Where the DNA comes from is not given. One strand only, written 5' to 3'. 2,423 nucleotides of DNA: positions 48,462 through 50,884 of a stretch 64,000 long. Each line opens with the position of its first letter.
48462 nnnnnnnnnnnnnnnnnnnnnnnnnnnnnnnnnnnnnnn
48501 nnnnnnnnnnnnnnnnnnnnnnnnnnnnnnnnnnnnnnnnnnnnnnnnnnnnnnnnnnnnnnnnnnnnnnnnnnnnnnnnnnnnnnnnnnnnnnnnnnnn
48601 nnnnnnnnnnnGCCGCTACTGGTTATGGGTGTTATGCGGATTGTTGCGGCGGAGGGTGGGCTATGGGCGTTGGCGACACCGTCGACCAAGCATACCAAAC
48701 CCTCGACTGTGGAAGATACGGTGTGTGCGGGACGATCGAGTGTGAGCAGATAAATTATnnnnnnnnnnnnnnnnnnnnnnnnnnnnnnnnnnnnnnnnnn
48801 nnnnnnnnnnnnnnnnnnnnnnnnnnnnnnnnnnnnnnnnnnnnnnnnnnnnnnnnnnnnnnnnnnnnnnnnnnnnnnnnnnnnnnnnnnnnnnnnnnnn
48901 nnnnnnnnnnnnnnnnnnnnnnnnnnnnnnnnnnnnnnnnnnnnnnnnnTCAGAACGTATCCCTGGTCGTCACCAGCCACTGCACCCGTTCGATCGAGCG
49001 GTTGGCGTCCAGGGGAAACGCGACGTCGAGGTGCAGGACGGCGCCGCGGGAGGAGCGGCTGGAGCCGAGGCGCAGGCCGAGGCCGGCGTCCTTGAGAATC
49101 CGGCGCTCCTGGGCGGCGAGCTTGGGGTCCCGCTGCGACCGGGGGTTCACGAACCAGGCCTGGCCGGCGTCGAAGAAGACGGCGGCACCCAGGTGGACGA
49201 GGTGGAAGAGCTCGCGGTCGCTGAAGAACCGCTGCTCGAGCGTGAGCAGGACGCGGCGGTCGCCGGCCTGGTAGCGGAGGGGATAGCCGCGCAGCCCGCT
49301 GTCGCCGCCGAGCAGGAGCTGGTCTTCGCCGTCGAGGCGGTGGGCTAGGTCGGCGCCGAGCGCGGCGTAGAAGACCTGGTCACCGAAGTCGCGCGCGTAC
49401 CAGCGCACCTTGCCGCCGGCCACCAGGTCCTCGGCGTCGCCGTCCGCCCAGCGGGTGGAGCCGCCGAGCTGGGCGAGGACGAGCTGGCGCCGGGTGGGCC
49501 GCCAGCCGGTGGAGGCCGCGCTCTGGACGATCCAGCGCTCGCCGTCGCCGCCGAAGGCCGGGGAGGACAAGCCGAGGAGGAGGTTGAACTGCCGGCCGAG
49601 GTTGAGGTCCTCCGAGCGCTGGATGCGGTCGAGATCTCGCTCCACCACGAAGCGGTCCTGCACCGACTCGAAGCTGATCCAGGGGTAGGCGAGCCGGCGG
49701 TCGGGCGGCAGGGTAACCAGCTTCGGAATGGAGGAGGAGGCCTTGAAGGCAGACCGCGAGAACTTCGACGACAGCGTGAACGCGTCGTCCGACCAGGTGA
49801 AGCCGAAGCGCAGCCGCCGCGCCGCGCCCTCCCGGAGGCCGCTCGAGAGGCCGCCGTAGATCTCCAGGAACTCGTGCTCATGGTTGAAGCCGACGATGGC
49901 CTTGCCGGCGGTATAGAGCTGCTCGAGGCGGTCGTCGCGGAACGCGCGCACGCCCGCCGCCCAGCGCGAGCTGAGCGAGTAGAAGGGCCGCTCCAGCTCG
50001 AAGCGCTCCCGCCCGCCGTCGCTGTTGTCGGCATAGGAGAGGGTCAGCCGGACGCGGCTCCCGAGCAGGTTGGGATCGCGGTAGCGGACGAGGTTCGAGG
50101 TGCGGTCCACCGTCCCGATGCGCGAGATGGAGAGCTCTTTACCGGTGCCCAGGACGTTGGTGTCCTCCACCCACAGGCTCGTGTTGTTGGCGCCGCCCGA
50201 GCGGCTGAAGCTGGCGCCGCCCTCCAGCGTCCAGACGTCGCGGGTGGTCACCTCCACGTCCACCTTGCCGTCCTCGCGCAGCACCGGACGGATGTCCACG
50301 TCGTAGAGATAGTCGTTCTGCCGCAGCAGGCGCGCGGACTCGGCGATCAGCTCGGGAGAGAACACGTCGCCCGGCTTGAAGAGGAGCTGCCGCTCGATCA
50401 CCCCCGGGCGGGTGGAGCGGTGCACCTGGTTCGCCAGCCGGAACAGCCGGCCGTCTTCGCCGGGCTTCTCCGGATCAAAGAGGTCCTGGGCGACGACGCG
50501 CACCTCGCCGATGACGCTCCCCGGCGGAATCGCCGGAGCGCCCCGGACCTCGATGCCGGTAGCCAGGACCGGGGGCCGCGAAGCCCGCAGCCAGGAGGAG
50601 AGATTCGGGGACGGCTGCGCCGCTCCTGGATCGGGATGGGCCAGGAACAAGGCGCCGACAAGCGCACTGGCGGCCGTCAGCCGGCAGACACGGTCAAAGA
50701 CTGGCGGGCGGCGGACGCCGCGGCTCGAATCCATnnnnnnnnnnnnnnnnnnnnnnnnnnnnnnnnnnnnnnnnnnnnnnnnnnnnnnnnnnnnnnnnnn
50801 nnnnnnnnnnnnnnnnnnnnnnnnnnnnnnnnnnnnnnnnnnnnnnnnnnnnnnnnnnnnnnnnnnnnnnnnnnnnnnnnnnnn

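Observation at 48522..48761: Low-GC gene for a Sec-secreted 7-cysteine peptide (~50 aa mature)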

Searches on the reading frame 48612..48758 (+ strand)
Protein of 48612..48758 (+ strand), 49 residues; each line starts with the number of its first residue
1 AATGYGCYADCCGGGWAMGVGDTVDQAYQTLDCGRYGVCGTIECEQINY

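Call 43: predict_structure(alignment_id=A3)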
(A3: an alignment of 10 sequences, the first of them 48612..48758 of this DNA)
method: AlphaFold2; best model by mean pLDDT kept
length: 49 residues; sequences in the alignment: 10
mean_pLDDT: 90.9   pTM: 0.66
mean pLDDT of the five models: 90.9, 89.2, 89.0, 88.8, 88.3
residues with pLDDT >= 90: 41; 70-90: 5; 50-70: 3; < 50: 0
segments of 3 or more residues with pLDDT < 50: none
pLDDT, mean of each block of 10 residues (from residue 1): 87 93 95 91 89
secondary structure, 60 per line:
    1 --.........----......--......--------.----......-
elements in order: E3-11 E16-21 H24-29 E43-48

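Call 47: fold_search(model_id=the predicted structure, library=pdb)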
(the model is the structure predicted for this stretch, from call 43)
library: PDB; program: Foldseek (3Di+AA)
matches with E <= 10: 31; with E <= 0.001: 0
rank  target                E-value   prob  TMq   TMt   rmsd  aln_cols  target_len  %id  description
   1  9p7r_A1               3.5e+00  0.44  0.57  0.10   4.4        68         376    7  In situ structure of the sheathed FlaB flagellar filament in Vibrio cholerae (released 2025-09-24)
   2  8jfu_C                3.5e+00  0.33  0.43  0.17   2.2        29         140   14  AcrIIA15 in complex with palindromic DNA substrate (released 2024-02-28)
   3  4f3w_B                3.5e+00  0.16  0.43  0.19   7.7        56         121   18  Crystal structure of cytidine deaminase Cdd from Mycobacterium marinum (released 2012-05-23)
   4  1zg2_MODEL_1_A        3.7e+00  0.15  0.46  0.28   8.3        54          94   15  Solution NMR structure of the UPF0213 protein BH0048 from Bacillus halodurans. Northeast Structural Genomics t (released 2005-06-21)
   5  3r2n_D                4.4e+00  0.14  0.44  0.19   7.8        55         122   13  Crystal structure of cytidine deaminase from Mycobacterium leprae (released 2011-03-23)
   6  3mpz_C                4.4e+00  0.13  0.43  0.19   7.8        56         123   16  Crystal structure of CYTIDINE DEAMINASE from Mycobacterium smegmatis (released 2010-05-19)
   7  4wif_A                4.6e+00  0.14  0.44  0.19   7.8        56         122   16  Crystal structure of E47Q mutant cytidine deaminase from Mycobacterium tuberculosis (MtCDA E47Q) (released 2015-09-09)
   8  3mpz_A                4.6e+00  0.13  0.43  0.18   7.8        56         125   16  Crystal structure of CYTIDINE DEAMINASE from Mycobacterium smegmatis (released 2010-05-19)
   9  5v6c_C                4.9e+00  0.10  0.39  0.20   5.9        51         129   12  Crystal Structure of the Second beta-Prism Domain of RbmC from V. cholerae (released 2018-01-24)
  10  4wig_A                5.1e+00  0.30  0.56  0.24   5.6        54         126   18  Crystal structure of E47D mutant cytidine deaminase from Mycobacterium tuberculosis (MtCDA E47D) (released 2015-08-12)
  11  4f3w_A                5.1e+00  0.12  0.43  0.19   7.8        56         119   18  Crystal structure of cytidine deaminase Cdd from Mycobacterium marinum (released 2012-05-23)
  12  8jft_C                5.7e+00  0.20  0.42  0.21   2.2        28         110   14  Cryo-EM structure of SaCas9-AcrIIA15 CTD-sgRNA complex (released 2024-02-28)
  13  3r2n_A                5.7e+00  0.15  0.45  0.21   5.0        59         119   14  Crystal structure of cytidine deaminase from Mycobacterium leprae (released 2011-03-23)
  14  4f3w_D                6.0e+00  0.11  0.42  0.18   7.9        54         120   18  Crystal structure of cytidine deaminase Cdd from Mycobacterium marinum (released 2012-05-23)
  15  5v6c_B                6.0e+00  0.09  0.39  0.19   5.9        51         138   12  Crystal Structure of the Second beta-Prism Domain of RbmC from V. cholerae (released 2018-01-24)
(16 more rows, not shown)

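Call 48: search_solved_structures(query=A3, max_evalue=10)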
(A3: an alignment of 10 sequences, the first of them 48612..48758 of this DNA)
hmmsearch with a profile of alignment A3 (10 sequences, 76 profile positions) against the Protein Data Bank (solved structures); distinct sequences matched with E-value up to 10: 2.
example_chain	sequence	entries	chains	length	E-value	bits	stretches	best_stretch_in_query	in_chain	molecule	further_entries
1bnb_A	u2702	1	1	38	4.2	11.1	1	57-72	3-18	BOVINE NEUTROPHIL BETA-DEFENSIN 12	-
4dzt_A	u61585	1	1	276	7.8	10.2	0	13-61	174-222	Aqualysin-1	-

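Call 53: search_protein_families(library=pfam, alignment_id=A2, max_evalue=10)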
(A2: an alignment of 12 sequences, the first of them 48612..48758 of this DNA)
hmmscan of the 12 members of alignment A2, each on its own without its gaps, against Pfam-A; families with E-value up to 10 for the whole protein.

A. member 1, window:48612-48758:+ (49 aa): 0 families

B. families by the number of members that match (of 12 scanned): 2 families
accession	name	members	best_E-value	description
PF08475.15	Baculo_VP91_N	1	0.3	Viral capsid protein 91 N-terminal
PF19531.4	DUF6058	1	0.33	Family of unknown function (DUF6058)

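Call 54: search_protein_families(library=ncbifam, alignment_id=A2, max_evalue=10)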
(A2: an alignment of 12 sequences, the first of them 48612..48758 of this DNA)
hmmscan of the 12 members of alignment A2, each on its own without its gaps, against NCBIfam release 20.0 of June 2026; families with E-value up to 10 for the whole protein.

A. member 1, window:48612-48758:+ (49 aa): 0 families

B. families by the number of members that match (of 12 scanned): 0 families

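Call 55: find_homologous_proteins(query=A2, max_evalue=1)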
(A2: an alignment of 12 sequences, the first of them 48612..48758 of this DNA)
Query A2 (12 sequences) (49 aa, profile of the alignment): 17 proteins with E <= 1 among 1271 candidates.
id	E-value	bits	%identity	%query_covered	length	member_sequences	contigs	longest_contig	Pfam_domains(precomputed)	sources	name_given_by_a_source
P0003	7.1e-37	143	57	98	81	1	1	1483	-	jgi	-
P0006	1.0e-36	143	64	86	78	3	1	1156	-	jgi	jgi:hypothetical protein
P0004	6.1e-36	140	57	90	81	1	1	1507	-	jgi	jgi:hypothetical protein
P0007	1.1e-35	140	64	86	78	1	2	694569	-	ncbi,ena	-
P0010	1.7e-35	139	51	88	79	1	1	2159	-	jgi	jgi:hypothetical protein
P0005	2.1e-35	139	57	90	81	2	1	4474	-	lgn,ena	-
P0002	7.0e-34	134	61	96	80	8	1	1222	-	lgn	-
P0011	2.3e-33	132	53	88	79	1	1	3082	-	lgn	-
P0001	1.7e-31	126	92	100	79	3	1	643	-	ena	-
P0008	8.9e-31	124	53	88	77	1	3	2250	-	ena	-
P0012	1.2e-29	120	60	88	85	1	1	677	-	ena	-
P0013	7.8e-29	118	51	96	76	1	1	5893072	-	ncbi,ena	-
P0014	6.0e-28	115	56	98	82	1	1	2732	-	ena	-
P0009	2.1e-26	110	44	90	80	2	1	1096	-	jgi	jgi:hypothetical protein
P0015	5.1e-22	96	57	88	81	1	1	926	-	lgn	-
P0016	3.5e-20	90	51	86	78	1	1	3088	-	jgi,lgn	jgi:hypothetical protein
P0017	1.9e-4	40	52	88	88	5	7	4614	-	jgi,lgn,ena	-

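Call 57: find_encoding_contigs(protein=P0013, flank=10000, max_places=3)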
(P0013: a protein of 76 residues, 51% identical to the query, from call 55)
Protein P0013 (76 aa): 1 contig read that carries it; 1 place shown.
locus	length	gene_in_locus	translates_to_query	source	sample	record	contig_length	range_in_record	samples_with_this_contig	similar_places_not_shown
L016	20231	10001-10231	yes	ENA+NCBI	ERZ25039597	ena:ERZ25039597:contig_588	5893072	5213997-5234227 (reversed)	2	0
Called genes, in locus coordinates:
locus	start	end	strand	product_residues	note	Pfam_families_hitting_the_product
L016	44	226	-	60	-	-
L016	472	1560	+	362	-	-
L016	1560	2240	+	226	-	PF02630:SCO1-SenC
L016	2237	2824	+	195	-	PF02630:SCO1-SenC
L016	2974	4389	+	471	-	PF00034:Cytochrom_C (weak), PF13458:Peripla_BP_6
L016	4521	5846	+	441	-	-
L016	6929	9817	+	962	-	-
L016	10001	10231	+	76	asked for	-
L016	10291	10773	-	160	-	PF03473:MOSC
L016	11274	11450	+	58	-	-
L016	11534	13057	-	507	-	PF03951:Gln-synt_N, PF00120:Gln-synt_C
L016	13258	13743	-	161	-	PF06983:3-dmu-9_3-mt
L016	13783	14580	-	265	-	-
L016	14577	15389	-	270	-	PF20703:nSTAND1 (weak), PF13191:AAA_16, PF13401:AAA_22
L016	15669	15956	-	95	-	-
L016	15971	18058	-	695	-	PF26550:Tricorn_2nd, PF07676:PD40, PF26549:Tricorn_N, PF07676:PD40, PF26549:Tricorn_N, PF26550:Tricorn_2nd, PF07676:PD40, PF00326:Peptidase_S9, +12 more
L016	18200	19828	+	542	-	PF01546:Peptidase_M20 (weak), PF04389:Peptidase_M28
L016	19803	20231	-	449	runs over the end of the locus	PF00155:Aminotran_1_2, PF12897:Asp_aminotransf (weak)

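Call 60: find_encoding_contigs(protein=P0017, flank=5000, max_places=4)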
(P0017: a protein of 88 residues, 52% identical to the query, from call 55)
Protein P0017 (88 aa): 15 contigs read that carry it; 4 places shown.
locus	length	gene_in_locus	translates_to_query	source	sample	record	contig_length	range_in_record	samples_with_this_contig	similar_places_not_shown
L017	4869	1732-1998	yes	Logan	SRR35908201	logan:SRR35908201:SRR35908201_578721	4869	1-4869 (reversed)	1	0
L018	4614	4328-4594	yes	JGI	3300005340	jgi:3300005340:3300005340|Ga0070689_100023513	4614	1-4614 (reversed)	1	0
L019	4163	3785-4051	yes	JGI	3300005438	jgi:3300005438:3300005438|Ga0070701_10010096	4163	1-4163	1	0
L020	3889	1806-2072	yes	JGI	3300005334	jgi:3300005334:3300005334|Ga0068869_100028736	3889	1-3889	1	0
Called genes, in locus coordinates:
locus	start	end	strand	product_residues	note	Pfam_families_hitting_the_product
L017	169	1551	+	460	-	PF13173:AAA_14, PF13635:DUF4143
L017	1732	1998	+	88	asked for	-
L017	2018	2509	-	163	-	-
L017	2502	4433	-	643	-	PF07676:PD40 (faint), PF02129:Peptidase_S15, PF20434:BD-FAE, PF00561:Abhydrolase_1 (faint), PF00326:Peptidase_S9, PF01738:DLH (faint)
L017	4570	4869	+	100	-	?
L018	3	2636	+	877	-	?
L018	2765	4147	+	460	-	PF13173:AAA_14, PF13635:DUF4143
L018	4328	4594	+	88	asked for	-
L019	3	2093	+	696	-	?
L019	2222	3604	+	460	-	PF13173:AAA_14, PF13635:DUF4143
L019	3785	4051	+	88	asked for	-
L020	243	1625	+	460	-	PF13173:AAA_14, PF13635:DUF4143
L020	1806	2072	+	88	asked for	-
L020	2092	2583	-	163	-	-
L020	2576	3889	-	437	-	?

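Call 61: find_encoding_contigs(protein=P0016, flank=5000, max_places=2)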
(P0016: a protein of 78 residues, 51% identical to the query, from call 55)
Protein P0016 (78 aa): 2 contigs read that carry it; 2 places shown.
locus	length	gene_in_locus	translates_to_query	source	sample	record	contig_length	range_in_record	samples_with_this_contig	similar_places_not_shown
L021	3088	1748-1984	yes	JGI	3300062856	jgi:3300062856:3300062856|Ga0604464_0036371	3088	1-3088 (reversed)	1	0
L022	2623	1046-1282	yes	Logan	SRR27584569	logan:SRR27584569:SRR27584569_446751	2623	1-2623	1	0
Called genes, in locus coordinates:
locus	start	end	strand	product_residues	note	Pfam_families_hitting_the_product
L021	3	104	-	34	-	?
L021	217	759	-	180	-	PF08002:DUF1697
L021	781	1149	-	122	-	-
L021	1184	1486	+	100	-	PF13744:HTH_37, PF13560:HTH_31 (faint), PF01381:HTH_3 (weak)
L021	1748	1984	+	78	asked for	-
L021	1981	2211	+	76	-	-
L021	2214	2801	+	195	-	-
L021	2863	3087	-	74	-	?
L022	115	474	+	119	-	PF05973:Gp49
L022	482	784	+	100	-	PF13744:HTH_37, PF13560:HTH_31 (faint), PF01381:HTH_3 (weak)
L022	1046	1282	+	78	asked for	-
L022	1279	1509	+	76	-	-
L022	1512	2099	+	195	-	-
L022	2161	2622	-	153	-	?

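Call 62: find_encoding_contigs(protein=P0011, flank=5000, max_places=2)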
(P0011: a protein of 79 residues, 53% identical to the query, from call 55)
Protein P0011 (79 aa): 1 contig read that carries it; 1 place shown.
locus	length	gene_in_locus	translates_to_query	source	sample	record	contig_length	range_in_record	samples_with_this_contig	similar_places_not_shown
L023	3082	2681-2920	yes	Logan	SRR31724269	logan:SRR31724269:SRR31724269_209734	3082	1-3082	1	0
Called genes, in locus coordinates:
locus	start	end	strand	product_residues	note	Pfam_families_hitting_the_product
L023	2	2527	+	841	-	?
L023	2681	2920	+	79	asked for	-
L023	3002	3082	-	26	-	?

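Call 63: find_encoding_contigs(protein=P0014, flank=5000, max_places=2)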
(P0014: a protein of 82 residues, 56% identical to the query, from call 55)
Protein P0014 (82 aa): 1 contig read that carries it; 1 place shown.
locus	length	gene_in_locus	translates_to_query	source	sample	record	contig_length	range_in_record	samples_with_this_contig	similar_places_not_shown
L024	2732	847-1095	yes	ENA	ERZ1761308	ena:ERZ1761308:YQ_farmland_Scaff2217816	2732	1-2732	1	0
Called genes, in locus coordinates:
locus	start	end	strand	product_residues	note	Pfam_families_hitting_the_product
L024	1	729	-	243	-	?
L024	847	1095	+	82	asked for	-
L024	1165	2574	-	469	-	PF07394:DUF1501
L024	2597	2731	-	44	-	?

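Call 64: search_protein_families(library=pfam, proteins=[L021:1981-2211:+, L021:2214-2801:+, L017:2018-2509:-, L016:6929-9817:+, L023:2-2527:+], max_evalue=0.1)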
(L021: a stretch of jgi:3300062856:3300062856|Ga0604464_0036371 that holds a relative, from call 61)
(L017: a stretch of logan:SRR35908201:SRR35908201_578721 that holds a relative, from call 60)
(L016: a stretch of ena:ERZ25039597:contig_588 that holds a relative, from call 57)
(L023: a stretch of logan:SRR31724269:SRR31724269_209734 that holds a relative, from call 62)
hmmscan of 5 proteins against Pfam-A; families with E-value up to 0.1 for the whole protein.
L021:1981-2211:+ (76 aa): 0 families

L021:2214-2801:+ (195 aa): 1 family
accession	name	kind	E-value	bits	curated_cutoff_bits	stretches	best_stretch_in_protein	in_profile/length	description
PF24162.1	RUS6_N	-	0.037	14.5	29.9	1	19-52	2-34/85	Protein root UVB sensitive 6, N-terminal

L017:2018-2509:- (163 aa): 0 families

L016:6929-9817:+ (962 aa): 0 families

L023:2-2527:+ (841 aa): 0 families

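Call 102: predict_structure(alignment_id=A5)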
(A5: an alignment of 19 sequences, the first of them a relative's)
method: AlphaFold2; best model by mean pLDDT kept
length: 88 residues; sequences in the alignment: 19
mean_pLDDT: 65.4   pTM: 0.46
mean pLDDT of the five models: 65.4, 64.7, 63.7, 63.7, 63.1
residues with pLDDT >= 90: 13; 70-90: 31; 50-70: 5; < 50: 39
segments of 3 or more residues with pLDDT < 50: 1-4, 6-37, 86-88
pLDDT, mean of each block of 10 residues (from residue 1): 46 45 40 51 88 89 87 85 55
secondary structure, 60 per line:
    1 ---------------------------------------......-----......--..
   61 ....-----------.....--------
elements in order: E40-45 E51-56 H59-64 E76-80

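Call 104: fold_search(model_id=the predicted structure, library=viral)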
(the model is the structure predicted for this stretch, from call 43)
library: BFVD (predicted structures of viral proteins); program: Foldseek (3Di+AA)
matches with E <= 10: 187; with E <= 0.001: 0
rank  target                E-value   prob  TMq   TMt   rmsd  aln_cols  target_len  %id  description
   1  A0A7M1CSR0            6.0e-01  0.85  0.53  0.42   4.0        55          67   16  (no name in the UniProt tables at hand)
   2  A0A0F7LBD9            1.4e+00  0.87  0.60  0.36   3.3        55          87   25  Uncharacterized protein [uncultured marine virus]
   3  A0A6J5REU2            1.6e+00  0.91  0.68  0.48   3.1        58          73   17  Uncharacterized protein [uncultured Caudovirales phage]
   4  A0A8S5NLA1            1.7e+00  0.21  0.41  0.33   6.2        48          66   27  AP2-like integrase N-terminal domain-containing protein [Siphoviridae sp. ctGfF74]
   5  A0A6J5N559            1.8e+00  0.85  0.67  0.50   2.9        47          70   17  Uncharacterized protein [uncultured Caudovirales phage]
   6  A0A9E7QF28            1.8e+00  0.12  0.32  0.29   5.6        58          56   16  (no name in the UniProt tables at hand)
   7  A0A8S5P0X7            1.9e+00  0.57  0.55  0.57   2.9        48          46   19  Uncharacterized protein [Siphoviridae sp. ctwhn18]
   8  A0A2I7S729            1.9e+00  0.47  0.52  0.49   4.3        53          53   13  (no name in the UniProt tables at hand)
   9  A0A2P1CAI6            1.9e+00  0.14  0.40  0.29  14.4        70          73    7  Uncharacterized protein [Salmonella phage SE131]
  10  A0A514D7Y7            2.0e+00  0.33  0.46  0.36   4.7        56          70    9  Uncharacterized protein [Leviviridae sp.]
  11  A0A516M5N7            2.1e+00  0.38  0.51  0.46   4.2        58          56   17  (no name in the UniProt tables at hand)
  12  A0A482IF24            2.2e+00  0.54  0.56  0.55   3.1        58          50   12  (no name in the UniProt tables at hand)
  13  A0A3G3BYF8            2.2e+00  0.20  0.39  0.41   4.2        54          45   18  Uncharacterized protein [Klebsiella phage Pylas]
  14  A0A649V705            2.3e+00  0.21  0.41  0.22   5.1        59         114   12  (no name in the UniProt tables at hand)
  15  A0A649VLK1            2.6e+00  0.41  0.57  0.37   5.2        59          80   12  (no name in the UniProt tables at hand)
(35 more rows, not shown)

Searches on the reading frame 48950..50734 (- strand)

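Call 4: search_protein_families(library=pfam, proteins=[window:48950-50734:-], max_evalue=1)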
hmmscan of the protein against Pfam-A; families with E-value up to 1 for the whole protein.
window:48950-50734:- (594 aa): 2 families
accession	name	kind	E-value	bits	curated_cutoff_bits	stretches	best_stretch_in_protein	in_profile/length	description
PF01103.29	Omp85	-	1.1e-06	28.8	24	2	491-580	227-311/325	Omp85 superfamily domain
PF07244.20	POTRA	-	1.7e-06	29.1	21.3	1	108-163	14-77/79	Surface antigen variable number repeat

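Call 5: search_protein_families(library=ncbifam, proteins=[window:48950-50734:-], max_evalue=1)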
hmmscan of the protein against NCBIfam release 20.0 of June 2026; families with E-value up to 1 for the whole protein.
window:48950-50734:- (594 aa): 4 families
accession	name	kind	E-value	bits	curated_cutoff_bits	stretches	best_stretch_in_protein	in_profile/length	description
TIGR03303.1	OM_YaeT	equivalog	9.8e-15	54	297.15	1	107-238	334-467/741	outer membrane protein assembly factor BamA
NF052279.1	lipo_TamL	exception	3.1e-06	25.9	400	2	489-586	637-727/747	translocation and assembly module lipoprotein TamL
NF047779.1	Omp85_fam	subfamily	0.00018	21.1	200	1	436-572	285-407/423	Omp85 family outer membrane protein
NF047950.2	ATportTamA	equivalog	0.0075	14.9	625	1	112-188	198-279/569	autotransporter assembly complex protein TamA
